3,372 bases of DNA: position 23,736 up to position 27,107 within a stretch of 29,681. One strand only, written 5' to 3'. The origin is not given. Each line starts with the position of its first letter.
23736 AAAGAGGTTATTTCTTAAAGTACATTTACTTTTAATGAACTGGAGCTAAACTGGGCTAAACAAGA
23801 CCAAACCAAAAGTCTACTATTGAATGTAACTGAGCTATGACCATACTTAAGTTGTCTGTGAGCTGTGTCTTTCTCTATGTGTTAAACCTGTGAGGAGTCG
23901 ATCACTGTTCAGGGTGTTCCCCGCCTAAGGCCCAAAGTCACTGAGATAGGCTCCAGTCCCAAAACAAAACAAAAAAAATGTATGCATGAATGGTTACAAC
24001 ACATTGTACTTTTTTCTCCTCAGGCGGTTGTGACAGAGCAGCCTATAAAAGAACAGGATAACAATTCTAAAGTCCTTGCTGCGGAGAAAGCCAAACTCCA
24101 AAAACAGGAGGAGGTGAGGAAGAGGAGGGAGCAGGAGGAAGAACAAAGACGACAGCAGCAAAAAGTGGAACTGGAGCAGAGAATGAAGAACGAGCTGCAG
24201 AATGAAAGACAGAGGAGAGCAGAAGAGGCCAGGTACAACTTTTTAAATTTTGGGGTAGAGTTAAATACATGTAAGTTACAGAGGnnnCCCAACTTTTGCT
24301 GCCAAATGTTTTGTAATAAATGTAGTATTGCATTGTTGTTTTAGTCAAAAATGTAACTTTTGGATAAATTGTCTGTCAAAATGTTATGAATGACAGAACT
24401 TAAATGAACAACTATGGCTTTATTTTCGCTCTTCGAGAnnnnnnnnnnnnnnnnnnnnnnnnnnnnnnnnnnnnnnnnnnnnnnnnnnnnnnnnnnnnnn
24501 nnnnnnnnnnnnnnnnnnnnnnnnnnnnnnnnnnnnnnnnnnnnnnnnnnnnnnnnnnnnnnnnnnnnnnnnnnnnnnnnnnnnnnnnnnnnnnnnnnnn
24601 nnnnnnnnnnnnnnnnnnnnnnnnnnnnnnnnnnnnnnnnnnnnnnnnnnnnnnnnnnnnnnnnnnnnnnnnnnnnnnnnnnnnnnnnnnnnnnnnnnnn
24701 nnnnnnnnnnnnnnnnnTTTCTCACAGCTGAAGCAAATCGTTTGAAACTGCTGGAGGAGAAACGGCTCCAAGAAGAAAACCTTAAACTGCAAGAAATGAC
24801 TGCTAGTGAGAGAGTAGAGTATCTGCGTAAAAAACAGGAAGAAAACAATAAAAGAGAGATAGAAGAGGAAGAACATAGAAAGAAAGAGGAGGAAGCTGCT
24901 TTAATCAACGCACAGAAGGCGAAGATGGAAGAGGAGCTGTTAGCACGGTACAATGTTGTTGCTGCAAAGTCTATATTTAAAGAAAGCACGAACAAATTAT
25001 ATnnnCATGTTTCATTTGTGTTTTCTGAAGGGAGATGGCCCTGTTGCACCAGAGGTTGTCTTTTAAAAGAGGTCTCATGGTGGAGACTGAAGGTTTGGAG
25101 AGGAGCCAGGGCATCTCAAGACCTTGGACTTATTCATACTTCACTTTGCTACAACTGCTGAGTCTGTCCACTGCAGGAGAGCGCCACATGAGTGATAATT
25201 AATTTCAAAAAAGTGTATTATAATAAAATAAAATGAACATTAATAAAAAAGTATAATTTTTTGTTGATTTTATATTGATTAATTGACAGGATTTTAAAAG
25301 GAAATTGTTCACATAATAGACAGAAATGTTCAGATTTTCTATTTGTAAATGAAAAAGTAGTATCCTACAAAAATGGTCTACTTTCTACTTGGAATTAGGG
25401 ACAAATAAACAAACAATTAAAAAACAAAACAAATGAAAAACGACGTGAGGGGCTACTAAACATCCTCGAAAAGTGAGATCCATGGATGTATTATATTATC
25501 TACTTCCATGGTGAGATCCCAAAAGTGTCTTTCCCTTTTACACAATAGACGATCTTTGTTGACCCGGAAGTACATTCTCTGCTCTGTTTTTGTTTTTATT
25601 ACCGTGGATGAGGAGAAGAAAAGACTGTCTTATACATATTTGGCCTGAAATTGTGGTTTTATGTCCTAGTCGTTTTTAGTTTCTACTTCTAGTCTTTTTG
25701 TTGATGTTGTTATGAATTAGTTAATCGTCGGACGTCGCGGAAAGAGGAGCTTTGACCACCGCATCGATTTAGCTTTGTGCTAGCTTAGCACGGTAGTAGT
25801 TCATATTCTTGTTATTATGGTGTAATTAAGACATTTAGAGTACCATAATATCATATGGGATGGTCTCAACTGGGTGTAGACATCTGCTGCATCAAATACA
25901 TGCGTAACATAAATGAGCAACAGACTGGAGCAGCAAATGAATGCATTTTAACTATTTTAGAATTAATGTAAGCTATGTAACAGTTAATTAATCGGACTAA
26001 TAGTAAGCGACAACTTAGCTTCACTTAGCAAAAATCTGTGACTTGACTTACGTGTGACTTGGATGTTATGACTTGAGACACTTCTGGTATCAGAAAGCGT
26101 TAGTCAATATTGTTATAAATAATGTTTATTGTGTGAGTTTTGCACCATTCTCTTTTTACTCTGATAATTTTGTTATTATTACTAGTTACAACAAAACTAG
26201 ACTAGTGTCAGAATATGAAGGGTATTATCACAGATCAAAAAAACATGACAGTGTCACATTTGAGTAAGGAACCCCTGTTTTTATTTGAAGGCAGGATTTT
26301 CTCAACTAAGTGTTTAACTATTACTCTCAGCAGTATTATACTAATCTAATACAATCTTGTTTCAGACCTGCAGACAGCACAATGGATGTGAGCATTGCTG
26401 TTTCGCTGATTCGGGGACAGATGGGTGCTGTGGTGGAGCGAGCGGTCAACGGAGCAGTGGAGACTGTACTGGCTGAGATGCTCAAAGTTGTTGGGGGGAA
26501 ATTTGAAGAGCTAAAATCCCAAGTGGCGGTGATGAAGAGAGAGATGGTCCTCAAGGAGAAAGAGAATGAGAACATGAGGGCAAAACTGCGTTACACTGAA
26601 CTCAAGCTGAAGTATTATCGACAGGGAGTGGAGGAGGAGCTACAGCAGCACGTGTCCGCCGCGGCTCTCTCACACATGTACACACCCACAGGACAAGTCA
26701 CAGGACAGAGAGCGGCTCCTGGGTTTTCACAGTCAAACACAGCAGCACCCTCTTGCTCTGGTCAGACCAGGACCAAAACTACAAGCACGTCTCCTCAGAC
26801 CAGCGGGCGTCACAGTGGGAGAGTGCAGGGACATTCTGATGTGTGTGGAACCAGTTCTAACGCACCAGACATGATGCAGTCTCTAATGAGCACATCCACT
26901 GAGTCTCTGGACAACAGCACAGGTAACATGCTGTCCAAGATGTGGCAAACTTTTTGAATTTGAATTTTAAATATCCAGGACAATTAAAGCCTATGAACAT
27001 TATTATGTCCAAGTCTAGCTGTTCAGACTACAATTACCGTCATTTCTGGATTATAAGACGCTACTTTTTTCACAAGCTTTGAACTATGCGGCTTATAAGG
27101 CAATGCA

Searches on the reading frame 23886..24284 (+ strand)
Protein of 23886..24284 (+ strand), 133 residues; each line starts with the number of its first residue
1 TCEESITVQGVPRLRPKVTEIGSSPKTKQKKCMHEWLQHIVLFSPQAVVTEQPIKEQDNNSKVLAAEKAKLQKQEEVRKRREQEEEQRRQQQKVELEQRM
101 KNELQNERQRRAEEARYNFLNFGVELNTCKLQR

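Call 36: search_protein_families(library=pfam, proteins=[window:23886-24284:+], max_evalue=0.01)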
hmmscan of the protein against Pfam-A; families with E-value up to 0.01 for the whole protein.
window:23886-24284:+ (133 aa): 1 family
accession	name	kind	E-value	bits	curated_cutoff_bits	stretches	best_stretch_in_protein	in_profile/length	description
PF15709.10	DUF4670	-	1.4e-07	31.7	27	1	55-116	327-389/521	Domain of unknown function (DUF4670)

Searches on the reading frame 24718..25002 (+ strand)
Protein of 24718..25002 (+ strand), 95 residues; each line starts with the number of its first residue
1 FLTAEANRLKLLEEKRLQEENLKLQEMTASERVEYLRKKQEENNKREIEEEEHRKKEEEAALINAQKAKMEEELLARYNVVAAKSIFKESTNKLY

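Call 36: search_protein_families(library=pfam, proteins=[window:24718-25002:+], max_evalue=0.01)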
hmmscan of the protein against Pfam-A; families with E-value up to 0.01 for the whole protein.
window:24718-25002:+ (95 aa): 1 family
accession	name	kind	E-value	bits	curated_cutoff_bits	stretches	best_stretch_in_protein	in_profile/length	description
PF15709.10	DUF4670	-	6.6e-09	36.1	27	1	4-77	448-520/521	Domain of unknown function (DUF4670)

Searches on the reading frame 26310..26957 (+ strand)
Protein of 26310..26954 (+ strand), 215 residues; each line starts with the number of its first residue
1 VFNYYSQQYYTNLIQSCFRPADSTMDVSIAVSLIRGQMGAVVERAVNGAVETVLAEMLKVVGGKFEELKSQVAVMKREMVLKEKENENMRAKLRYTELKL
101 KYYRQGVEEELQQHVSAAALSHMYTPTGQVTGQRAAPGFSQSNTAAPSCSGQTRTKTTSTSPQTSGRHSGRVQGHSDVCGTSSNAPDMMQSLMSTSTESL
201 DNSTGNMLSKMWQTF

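Call 36: search_protein_families(library=pfam, proteins=[window:26310-26954:+], max_evalue=0.01)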
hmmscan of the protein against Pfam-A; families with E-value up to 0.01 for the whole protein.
window:26310-26954:+ (215 aa): 0 families

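Call 37: find_encoding_contigs(protein=window:26382-26957:+, flank=10000, max_places=5)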
Protein window:26382-26957:+ (191 aa): no gene with exactly this product is on record in the collection.
